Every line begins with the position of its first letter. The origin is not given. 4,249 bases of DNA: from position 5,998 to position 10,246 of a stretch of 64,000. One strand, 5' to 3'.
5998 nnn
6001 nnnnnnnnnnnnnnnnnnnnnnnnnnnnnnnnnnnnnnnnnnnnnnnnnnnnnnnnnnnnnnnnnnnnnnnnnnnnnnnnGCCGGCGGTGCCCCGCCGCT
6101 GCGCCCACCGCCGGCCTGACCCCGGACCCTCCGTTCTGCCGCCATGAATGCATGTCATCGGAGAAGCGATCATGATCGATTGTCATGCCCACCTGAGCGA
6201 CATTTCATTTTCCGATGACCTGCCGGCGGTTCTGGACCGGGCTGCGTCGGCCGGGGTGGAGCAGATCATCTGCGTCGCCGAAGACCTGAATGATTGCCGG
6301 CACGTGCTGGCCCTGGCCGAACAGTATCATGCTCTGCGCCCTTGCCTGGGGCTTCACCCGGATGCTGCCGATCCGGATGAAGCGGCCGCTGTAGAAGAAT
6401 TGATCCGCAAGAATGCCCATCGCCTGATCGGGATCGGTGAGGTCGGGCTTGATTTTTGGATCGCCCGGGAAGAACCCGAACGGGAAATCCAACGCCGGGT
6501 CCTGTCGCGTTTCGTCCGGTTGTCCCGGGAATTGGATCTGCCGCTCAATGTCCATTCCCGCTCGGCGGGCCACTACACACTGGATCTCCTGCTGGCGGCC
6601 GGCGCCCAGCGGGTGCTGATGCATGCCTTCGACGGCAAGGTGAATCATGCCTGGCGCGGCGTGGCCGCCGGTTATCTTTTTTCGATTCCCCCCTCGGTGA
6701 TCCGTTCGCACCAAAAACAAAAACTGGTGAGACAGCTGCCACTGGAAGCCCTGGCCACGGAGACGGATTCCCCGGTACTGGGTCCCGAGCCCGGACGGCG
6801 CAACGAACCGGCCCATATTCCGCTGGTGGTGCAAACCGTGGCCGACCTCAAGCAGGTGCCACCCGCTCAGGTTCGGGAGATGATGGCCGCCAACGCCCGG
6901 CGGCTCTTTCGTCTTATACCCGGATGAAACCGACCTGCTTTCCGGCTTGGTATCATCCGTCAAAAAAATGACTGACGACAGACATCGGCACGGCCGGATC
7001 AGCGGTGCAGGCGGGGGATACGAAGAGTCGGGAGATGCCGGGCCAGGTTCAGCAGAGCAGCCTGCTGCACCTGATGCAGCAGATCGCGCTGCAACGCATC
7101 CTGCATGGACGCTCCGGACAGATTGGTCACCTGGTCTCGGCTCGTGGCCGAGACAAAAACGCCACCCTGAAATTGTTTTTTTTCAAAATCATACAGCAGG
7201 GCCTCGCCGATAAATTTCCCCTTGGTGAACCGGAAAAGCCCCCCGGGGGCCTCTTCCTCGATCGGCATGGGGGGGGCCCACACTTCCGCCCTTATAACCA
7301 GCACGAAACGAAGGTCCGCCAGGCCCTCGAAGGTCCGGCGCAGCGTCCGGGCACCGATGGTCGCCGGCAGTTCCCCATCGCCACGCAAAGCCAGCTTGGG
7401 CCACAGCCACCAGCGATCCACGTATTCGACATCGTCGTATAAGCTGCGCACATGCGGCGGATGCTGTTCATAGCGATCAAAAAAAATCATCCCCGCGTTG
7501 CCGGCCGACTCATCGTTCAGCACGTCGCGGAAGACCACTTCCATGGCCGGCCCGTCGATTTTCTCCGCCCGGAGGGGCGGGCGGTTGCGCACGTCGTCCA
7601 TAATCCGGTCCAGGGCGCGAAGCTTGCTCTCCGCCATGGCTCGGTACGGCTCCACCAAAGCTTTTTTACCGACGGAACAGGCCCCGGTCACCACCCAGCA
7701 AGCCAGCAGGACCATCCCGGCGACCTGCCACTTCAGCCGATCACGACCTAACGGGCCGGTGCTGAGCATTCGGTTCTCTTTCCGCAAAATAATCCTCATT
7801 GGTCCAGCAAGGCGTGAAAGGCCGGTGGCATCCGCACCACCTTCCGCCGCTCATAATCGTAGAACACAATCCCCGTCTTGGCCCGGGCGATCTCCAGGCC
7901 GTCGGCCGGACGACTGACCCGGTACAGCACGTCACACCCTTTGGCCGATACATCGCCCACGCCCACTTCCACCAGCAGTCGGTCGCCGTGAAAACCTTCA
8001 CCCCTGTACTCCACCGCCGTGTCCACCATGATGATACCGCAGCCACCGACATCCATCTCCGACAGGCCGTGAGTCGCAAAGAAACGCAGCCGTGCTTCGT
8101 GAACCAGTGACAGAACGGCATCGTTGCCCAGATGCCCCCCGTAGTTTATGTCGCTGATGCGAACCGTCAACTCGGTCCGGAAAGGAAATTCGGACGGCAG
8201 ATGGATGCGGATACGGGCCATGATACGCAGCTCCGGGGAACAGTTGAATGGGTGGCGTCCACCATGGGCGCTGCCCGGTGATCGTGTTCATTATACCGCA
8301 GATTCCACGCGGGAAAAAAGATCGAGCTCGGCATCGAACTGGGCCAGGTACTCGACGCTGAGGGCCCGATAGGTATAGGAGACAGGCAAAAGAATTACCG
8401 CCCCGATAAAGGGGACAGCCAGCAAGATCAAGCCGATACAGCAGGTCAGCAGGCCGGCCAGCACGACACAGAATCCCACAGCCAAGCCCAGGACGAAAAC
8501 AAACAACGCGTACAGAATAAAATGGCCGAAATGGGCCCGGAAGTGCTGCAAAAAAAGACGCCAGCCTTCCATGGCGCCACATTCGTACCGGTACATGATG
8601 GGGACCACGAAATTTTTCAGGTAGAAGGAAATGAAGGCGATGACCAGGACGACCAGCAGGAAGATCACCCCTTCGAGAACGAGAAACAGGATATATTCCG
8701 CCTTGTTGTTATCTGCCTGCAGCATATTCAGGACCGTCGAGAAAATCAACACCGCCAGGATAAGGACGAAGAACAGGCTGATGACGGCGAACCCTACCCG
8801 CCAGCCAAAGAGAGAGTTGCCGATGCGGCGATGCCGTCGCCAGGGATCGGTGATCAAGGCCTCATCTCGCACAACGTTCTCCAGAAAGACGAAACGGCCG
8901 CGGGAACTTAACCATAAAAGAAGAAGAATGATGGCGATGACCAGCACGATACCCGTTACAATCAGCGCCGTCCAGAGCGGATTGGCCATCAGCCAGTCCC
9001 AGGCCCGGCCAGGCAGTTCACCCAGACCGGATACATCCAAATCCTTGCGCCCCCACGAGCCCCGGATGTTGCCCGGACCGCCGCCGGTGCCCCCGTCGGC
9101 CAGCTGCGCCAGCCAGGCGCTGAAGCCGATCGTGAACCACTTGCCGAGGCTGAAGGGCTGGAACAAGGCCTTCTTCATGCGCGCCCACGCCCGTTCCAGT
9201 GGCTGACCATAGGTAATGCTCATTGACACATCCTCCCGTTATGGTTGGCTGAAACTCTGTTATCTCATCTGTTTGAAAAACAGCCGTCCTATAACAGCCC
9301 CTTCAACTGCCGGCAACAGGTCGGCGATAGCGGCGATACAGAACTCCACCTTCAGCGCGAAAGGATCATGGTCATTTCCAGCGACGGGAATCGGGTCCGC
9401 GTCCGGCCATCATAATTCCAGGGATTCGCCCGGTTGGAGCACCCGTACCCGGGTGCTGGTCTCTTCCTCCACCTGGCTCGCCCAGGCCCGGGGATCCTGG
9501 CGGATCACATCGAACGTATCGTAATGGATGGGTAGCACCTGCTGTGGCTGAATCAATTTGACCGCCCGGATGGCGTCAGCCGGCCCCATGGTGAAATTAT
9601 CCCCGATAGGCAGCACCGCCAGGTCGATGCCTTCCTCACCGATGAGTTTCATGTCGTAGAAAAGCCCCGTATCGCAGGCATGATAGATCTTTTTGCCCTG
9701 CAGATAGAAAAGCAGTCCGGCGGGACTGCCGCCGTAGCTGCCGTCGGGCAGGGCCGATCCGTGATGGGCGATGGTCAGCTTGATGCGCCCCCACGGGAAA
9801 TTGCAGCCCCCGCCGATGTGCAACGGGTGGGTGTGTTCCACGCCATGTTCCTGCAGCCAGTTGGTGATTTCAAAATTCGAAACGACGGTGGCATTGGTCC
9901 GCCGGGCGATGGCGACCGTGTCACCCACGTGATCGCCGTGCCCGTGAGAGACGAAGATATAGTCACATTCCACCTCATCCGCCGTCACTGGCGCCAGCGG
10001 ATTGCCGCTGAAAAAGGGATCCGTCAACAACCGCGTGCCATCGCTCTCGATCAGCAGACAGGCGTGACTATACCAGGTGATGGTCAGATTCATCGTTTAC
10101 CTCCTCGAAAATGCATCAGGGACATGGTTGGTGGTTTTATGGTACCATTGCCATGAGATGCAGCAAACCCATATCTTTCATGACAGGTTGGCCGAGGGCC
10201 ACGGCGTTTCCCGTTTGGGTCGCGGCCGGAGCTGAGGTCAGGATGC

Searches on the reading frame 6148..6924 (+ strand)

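Call 80: search_protein_families(library=pfam, proteins=[window:6148-6924:+], max_evalue=0.001)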
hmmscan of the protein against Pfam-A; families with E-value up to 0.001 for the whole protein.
window:6148-6924:+ (259 aa): 2 families
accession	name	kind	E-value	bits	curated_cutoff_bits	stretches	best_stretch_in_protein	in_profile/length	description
PF01026.27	TatD_DNase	-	1.7e-59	201.7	27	1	10-255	1-253/253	TatD related DNase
PF04909.20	Amidohydro_2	-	0.00062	20.1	26.4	0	36-147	51-160/289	Amidohydrolase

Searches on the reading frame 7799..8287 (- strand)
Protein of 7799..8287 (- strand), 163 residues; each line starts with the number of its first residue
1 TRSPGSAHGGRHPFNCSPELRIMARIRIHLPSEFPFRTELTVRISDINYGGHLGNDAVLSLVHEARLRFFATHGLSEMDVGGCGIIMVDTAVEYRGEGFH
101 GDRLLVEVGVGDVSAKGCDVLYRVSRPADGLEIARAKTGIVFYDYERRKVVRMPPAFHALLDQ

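Call 91: search_protein_families(library=pfam, proteins=[window:7799-8287:-], max_evalue=0.001)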
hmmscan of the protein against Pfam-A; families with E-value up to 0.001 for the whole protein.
window:7799-8287:- (163 aa): 2 families
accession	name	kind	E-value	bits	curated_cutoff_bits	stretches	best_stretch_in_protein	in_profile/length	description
PF13279.12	4HBT_2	-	1.3e-27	97.1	25.5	1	42-159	1-120/122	Thioesterase-like superfamily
PF03061.28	4HBT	-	0.00065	20.4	20.6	0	57-130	8-76/79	Thioesterase superfamily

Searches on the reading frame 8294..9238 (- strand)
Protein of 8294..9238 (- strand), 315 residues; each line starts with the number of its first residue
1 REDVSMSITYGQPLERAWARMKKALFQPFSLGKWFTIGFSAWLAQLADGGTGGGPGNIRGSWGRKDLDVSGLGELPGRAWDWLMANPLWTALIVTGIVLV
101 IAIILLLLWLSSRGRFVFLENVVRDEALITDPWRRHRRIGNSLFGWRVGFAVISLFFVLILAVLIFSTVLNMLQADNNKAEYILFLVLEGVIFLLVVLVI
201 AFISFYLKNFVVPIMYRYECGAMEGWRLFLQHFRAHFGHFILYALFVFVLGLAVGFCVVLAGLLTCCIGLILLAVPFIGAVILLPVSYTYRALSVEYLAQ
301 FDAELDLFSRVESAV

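Call 80: search_protein_families(library=pfam, proteins=[window:8294-9238:-], max_evalue=0.001)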
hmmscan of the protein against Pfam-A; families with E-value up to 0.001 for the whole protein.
window:8294-9238:- (315 aa): 1 family
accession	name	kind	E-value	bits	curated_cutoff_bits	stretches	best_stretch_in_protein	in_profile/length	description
PF24400.1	DUF7544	-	1.1e-37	130.4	27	1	14-285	7-247/302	Family of unknown function (DUF7544)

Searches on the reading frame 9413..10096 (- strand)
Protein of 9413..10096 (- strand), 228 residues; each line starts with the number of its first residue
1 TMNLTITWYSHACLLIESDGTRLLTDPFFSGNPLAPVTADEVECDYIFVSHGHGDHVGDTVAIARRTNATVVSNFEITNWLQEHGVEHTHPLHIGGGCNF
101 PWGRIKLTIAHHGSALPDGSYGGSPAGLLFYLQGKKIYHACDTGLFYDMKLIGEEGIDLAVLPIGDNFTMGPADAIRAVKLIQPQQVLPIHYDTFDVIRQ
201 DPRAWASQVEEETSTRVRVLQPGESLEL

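Call 80: search_protein_families(library=pfam, proteins=[window:9413-10096:-], max_evalue=0.001)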
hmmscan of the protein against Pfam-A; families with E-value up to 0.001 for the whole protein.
window:9413-10096:- (228 aa): 3 families
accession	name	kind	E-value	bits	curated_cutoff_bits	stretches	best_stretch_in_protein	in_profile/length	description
PF12706.13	Lactamase_B_2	-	1.5e-24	87.1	27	1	21-192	1-200/200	Beta-lactamase superfamily domain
PF13483.12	Lactamase_B_3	-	6.4e-23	81.9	24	1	5-191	1-160/160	Beta-lactamase superfamily domain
PF00753.33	Lactamase_B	-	4.4e-11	43.5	22.7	1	7-166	2-165/196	Metallo-beta-lactamase superfamily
